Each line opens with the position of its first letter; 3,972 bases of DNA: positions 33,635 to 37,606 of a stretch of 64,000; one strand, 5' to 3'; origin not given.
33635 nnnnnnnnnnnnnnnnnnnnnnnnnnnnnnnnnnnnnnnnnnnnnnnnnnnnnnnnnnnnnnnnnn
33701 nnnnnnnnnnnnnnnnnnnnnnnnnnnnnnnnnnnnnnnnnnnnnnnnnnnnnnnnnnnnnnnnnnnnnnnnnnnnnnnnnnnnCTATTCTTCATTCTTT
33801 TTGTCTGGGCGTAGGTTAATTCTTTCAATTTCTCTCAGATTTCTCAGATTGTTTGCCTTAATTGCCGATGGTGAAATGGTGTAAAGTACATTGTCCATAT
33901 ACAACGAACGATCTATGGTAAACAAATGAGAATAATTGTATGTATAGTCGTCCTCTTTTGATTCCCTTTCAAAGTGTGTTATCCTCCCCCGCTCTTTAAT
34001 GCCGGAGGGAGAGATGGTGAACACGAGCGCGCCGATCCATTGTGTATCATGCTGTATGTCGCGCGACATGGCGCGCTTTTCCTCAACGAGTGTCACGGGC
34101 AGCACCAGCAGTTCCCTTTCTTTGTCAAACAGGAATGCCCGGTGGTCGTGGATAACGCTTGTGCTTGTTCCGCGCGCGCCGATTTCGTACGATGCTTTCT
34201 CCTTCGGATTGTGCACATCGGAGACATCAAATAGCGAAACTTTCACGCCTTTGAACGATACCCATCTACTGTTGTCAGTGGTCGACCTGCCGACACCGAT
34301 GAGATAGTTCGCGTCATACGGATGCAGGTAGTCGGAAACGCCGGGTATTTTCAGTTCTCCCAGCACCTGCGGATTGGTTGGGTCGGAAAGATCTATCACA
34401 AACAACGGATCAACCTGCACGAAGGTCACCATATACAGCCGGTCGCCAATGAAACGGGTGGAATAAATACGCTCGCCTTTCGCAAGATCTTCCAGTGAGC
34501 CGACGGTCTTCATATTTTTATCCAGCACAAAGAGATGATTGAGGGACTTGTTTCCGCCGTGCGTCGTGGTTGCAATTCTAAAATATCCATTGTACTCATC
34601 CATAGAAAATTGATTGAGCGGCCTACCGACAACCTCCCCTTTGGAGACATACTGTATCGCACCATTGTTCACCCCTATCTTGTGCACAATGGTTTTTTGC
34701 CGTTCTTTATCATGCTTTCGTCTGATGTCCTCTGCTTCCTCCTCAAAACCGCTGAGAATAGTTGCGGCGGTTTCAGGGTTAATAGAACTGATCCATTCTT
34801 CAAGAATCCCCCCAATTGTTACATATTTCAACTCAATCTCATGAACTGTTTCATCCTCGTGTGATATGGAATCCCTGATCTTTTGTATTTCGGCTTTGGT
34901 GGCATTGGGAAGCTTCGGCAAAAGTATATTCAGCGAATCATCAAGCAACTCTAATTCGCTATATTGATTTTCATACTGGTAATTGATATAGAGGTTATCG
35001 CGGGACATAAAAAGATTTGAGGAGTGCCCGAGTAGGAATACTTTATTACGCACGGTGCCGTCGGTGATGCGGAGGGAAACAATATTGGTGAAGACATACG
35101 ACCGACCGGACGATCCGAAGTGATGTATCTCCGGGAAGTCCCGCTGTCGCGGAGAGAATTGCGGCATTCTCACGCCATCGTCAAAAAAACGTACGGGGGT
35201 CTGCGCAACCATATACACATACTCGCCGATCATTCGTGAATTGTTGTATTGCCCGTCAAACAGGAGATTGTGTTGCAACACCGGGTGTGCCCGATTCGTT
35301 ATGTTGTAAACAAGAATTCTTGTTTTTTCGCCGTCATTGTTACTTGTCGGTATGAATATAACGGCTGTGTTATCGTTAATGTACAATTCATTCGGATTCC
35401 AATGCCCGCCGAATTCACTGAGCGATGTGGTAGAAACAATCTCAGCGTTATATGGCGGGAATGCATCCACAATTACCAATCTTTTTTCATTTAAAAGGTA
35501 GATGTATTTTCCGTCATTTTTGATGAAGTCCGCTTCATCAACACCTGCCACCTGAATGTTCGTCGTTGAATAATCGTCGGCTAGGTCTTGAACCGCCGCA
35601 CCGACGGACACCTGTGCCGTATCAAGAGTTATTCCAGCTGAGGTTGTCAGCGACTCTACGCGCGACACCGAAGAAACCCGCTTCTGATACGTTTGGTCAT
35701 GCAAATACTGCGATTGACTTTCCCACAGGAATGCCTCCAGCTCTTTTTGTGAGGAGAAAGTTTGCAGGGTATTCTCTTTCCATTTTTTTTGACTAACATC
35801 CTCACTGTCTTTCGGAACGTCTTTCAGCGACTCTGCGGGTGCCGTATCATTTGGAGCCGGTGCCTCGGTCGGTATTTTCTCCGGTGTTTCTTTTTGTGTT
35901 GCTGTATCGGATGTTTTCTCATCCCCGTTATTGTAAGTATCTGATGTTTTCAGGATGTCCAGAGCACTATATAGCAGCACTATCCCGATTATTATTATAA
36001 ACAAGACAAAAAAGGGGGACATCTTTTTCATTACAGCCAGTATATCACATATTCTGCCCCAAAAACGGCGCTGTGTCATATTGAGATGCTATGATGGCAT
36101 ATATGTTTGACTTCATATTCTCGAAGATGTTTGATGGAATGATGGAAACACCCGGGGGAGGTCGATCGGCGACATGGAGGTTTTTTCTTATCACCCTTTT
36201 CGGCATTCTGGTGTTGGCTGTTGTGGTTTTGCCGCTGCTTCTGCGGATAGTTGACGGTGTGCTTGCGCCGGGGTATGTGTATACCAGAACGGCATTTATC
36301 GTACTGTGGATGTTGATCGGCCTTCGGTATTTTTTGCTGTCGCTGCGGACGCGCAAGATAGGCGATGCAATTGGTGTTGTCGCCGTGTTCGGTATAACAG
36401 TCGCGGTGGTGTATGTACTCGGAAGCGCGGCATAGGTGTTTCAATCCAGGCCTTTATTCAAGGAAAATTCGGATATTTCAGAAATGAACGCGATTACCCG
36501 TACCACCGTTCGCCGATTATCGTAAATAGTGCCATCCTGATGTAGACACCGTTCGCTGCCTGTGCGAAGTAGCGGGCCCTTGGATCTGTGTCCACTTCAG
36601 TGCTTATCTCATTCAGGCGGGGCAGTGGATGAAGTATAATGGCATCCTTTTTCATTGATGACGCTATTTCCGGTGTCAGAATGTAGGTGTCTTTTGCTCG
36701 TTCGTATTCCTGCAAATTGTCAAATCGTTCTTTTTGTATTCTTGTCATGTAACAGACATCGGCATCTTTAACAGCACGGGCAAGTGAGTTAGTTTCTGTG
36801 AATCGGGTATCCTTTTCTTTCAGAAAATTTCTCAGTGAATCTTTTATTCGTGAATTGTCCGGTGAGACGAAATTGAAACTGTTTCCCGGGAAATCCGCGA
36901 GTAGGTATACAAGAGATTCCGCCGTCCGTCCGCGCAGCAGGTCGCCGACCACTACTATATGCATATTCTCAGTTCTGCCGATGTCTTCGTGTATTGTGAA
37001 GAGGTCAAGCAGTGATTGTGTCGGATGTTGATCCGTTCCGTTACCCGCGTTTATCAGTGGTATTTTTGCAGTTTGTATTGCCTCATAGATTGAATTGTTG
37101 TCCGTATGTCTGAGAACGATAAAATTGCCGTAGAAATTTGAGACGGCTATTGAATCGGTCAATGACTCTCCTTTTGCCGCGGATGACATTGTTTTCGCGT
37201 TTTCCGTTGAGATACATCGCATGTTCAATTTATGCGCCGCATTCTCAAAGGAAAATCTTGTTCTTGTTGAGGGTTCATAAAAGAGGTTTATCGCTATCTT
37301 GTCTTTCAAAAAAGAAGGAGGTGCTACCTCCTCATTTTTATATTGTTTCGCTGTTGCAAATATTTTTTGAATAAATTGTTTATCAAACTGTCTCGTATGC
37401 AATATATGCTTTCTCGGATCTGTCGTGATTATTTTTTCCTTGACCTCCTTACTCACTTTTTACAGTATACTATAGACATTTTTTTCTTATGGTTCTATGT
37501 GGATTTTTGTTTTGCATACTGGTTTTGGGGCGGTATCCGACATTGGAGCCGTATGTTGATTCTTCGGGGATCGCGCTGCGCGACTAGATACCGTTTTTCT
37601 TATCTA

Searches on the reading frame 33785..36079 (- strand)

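Call 16: search_protein_families(library=pfam, proteins=[window:33785-36079:-], max_evalue=0.001)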
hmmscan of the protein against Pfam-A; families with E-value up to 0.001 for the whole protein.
window:33785-36079:- (764 aa): 1 family
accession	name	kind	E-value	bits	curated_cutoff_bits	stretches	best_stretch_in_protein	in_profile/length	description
PF09826.15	Beta_propel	-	5.1e-152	507.6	22.4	1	170-747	1-494/495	Beta propeller domain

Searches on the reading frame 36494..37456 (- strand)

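Call 16: search_protein_families(library=pfam, proteins=[window:36494-37456:-], max_evalue=0.001)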
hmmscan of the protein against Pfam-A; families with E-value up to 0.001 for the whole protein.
window:36494-37456:- (320 aa): 2 families
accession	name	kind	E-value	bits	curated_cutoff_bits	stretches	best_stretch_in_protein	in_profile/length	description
PF02729.26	OTCace_N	-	2.2e-40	138.6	29.9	1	16-157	1-148/148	Aspartate/ornithine carbamoyltransferase, carbamoyl-P binding domain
PF00185.30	OTCace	-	3e-31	109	29.4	1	164-312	2-155/157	Aspartate/ornithine carbamoyltransferase, Asp/Orn binding domain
